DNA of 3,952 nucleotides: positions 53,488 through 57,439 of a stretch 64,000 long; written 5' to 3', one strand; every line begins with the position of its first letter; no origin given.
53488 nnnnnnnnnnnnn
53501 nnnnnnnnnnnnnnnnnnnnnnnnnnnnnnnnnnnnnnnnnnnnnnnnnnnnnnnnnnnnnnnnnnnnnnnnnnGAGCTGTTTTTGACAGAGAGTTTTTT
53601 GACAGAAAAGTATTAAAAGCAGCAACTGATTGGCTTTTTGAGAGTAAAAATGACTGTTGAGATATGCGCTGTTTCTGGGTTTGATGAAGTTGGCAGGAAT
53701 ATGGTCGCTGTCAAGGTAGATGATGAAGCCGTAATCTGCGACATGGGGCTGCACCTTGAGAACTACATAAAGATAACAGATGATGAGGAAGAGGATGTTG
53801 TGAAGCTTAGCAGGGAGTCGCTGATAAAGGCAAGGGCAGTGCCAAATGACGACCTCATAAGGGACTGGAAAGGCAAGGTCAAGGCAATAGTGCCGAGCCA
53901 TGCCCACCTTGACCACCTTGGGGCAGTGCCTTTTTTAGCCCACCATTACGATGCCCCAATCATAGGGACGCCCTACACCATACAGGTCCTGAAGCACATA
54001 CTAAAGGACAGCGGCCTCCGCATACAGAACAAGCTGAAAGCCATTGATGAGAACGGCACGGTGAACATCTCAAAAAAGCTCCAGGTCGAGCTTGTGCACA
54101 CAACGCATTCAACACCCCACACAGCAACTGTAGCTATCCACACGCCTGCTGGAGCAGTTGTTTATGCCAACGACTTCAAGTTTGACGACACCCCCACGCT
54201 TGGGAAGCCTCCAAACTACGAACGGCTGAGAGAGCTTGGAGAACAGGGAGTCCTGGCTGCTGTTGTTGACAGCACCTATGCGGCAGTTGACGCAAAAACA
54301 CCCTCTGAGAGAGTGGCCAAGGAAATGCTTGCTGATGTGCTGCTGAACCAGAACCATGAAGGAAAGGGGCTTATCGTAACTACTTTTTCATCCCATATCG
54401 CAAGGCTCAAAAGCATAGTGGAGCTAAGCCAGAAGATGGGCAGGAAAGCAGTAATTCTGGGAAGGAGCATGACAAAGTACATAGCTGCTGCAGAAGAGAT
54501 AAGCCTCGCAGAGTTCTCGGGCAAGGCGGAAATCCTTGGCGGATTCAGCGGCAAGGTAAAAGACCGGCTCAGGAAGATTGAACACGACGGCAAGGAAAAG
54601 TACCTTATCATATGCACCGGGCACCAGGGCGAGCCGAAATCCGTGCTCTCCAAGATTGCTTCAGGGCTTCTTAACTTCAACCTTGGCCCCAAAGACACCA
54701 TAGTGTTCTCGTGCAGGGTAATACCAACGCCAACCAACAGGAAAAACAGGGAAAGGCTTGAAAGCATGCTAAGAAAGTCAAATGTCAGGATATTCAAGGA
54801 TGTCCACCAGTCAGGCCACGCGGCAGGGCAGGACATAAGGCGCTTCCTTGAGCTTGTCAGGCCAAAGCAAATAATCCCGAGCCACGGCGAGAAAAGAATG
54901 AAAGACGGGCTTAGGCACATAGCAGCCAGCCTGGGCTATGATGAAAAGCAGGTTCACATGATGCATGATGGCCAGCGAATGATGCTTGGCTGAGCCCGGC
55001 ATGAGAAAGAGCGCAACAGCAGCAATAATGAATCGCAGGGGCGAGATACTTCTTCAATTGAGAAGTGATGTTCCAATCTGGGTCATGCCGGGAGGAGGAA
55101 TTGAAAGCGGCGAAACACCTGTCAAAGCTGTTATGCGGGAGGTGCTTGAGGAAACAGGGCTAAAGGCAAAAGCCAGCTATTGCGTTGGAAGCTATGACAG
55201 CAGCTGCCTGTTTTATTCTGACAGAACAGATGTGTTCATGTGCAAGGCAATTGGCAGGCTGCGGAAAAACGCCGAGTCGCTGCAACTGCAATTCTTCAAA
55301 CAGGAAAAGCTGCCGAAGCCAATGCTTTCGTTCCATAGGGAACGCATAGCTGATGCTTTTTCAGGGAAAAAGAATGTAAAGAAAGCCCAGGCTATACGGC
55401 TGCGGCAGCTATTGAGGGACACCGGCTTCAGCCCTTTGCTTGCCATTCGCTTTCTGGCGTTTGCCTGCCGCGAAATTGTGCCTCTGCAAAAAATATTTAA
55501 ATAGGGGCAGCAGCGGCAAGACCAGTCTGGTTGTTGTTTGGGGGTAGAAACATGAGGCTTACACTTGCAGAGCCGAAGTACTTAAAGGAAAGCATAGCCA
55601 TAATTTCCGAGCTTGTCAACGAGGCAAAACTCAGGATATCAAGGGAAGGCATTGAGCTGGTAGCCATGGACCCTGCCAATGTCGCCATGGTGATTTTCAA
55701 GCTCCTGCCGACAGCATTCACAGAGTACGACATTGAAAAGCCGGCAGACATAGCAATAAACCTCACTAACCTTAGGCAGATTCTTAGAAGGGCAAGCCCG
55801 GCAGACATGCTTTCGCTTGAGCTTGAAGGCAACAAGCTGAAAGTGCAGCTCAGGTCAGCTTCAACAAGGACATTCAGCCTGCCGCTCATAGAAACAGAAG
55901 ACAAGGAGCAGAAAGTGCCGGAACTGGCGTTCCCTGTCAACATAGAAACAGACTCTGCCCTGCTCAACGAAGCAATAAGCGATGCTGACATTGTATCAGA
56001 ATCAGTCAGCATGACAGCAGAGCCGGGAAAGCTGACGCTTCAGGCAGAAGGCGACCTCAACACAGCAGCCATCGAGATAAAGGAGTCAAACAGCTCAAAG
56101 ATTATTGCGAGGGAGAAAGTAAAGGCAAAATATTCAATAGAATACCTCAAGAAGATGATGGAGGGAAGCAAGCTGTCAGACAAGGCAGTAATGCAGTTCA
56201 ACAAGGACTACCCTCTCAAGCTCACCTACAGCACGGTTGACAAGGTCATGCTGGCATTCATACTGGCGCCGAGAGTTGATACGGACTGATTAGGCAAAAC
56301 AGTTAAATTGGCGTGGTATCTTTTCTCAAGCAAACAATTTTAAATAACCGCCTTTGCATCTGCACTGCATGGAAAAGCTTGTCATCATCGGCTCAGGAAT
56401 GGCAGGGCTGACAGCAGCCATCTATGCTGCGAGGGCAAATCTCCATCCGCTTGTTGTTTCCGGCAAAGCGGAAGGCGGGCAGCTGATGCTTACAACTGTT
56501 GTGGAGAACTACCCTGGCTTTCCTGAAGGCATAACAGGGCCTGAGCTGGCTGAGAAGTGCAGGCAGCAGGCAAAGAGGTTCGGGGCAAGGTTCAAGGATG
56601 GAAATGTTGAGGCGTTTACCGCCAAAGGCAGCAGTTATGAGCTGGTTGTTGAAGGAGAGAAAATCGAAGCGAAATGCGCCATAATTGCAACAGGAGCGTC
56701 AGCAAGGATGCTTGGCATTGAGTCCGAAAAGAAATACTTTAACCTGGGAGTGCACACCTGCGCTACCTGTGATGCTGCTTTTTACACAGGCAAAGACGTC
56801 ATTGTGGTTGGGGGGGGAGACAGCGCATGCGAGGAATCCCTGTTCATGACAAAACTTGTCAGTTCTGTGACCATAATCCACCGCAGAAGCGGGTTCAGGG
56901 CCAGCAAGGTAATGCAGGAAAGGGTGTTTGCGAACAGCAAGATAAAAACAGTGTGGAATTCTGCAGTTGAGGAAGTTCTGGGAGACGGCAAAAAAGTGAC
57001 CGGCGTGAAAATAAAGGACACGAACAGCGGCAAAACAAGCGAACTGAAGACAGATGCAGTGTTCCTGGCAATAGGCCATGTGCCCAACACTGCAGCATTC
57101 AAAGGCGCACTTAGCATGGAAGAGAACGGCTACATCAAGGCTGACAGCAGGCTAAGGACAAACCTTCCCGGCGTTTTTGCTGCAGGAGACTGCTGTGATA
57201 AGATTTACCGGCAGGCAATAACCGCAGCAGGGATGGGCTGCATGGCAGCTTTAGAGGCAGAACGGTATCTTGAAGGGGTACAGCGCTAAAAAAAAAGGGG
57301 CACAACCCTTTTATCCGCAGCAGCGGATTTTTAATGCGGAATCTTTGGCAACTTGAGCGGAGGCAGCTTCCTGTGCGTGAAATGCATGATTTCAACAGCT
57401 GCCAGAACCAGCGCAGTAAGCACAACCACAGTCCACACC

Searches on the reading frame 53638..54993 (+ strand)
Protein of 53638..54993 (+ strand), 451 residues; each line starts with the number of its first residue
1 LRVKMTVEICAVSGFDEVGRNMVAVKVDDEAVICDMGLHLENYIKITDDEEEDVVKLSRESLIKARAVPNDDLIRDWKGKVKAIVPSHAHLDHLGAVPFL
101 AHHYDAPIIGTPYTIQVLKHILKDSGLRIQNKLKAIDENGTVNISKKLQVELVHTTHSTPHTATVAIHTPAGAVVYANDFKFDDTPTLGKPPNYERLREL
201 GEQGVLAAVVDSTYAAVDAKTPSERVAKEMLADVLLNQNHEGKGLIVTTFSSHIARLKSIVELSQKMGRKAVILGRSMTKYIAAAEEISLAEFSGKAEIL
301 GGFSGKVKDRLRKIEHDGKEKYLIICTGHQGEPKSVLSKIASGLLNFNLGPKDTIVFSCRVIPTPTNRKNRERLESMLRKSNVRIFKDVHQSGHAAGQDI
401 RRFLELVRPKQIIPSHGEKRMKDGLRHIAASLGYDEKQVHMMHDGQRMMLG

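Call 9: search_protein_families(library=pfam, max_evalue=0.001, proteins=[window:53638-54993:+])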
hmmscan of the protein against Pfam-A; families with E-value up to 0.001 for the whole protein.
window:53638-54993:+ (451 aa): 4 families
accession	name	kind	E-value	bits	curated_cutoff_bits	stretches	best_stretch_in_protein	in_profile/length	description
PF22505.1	RNase_J_b_CASP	-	2.7e-24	85.8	27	1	245-366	4-116/126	Ribonuclease J, beta-CASP domain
PF07521.17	RMMBL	-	2.2e-09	37.6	21.6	1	388-427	10-50/63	Zn-dependent metallo-hydrolase RNA specificity domain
PF12706.13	Lactamase_B_2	-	1.8e-08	34.7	27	1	80-182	30-146/200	Beta-lactamase superfamily domain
PF00753.33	Lactamase_B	-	1e-07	32.6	22.7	1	80-190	43-160/196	Metallo-beta-lactamase superfamily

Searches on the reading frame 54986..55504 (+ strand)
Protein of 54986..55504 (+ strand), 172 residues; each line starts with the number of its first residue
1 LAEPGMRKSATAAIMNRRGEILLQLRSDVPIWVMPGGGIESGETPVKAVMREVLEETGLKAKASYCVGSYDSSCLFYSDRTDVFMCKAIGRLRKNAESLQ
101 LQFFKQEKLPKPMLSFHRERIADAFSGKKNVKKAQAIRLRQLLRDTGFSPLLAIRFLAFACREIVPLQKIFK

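Call 24: search_protein_families(library=pfam, max_evalue=0.001, proteins=[window:54986-55504:+])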
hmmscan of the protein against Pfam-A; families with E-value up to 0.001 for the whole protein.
window:54986-55504:+ (172 aa): 2 families
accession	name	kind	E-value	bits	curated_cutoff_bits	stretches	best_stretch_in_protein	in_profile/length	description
PF00293.34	NUDIX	-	1.1e-16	61.5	21.1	1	7-121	3-131/134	NUDIX domain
PF22327.2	Nudt16-like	-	0.00047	20.6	27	1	13-65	17-69/161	U8 snoRNA-decapping enzyme-like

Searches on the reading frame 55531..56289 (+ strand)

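Call 24: search_protein_families(library=pfam, max_evalue=0.001, proteins=[window:55531-56289:+])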
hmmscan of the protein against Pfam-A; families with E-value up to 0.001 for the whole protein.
window:55531-56289:+ (252 aa): 5 families
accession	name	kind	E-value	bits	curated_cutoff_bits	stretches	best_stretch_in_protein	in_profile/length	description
PF00705.23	PCNA_N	-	1.7e-13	50.8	20.3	1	12-106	6-100/127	Proliferating cell nuclear antigen, N-terminal domain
PF02747.20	PCNA_C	-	6.9e-10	39.6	23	1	129-247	2-127/128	Proliferating cell nuclear antigen, C-terminal domain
PF02144.21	Rad1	-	2.4e-06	27.3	24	1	29-225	22-247/257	Repair protein Rad1/Rec1/Rad17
PF04139.18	Rad9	-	2.1e-05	24.6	25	1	21-200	4-183/253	Rad9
PF04005.17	Hus1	-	0.00079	19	27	0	9-127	4-103/288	Hus1-like protein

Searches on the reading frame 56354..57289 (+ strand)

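Call 24: search_protein_families(library=pfam, max_evalue=0.001, proteins=[window:56354-57289:+])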
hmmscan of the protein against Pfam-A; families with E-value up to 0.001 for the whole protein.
window:56354-57289:+ (311 aa): 8 families
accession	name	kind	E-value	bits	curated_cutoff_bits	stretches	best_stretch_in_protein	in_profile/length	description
PF07992.20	Pyr_redox_2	-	1.3e-53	182.8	26.1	1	8-295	2-291/291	Pyridine nucleotide-disulphide oxidoreductase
PF13738.12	Pyr_redox_3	-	5.2e-21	75.6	30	1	59-278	77-305/305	Pyridine nucleotide-disulphide oxidoreductase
PF00070.33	Pyr_redox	-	8.3e-18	65.1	22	1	149-222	2-81/82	Pyridine nucleotide-disulphide oxidoreductase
PF00890.30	FAD_binding_2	-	1e-08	35.3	20.4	1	9-42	2-36/414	FAD binding domain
PF01266.30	DAO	-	1.3e-05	25.4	27.9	0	9-38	2-31/353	FAD dependent oxidoreductase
PF13434.12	Lys_Orn_oxgnase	-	6e-05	22.8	21.3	0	93-183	130-227/339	L-lysine 6-monooxygenase/L-ornithine 5-monooxygenase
PF01134.28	GIDA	-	0.00014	21.5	22.1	0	9-35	2-28/391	Glucose inhibited division protein A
PF13450.12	NAD_binding_8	-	0.00035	21.2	21.9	0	11-35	1-25/68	NAD(P)-binding Rossmann-like domain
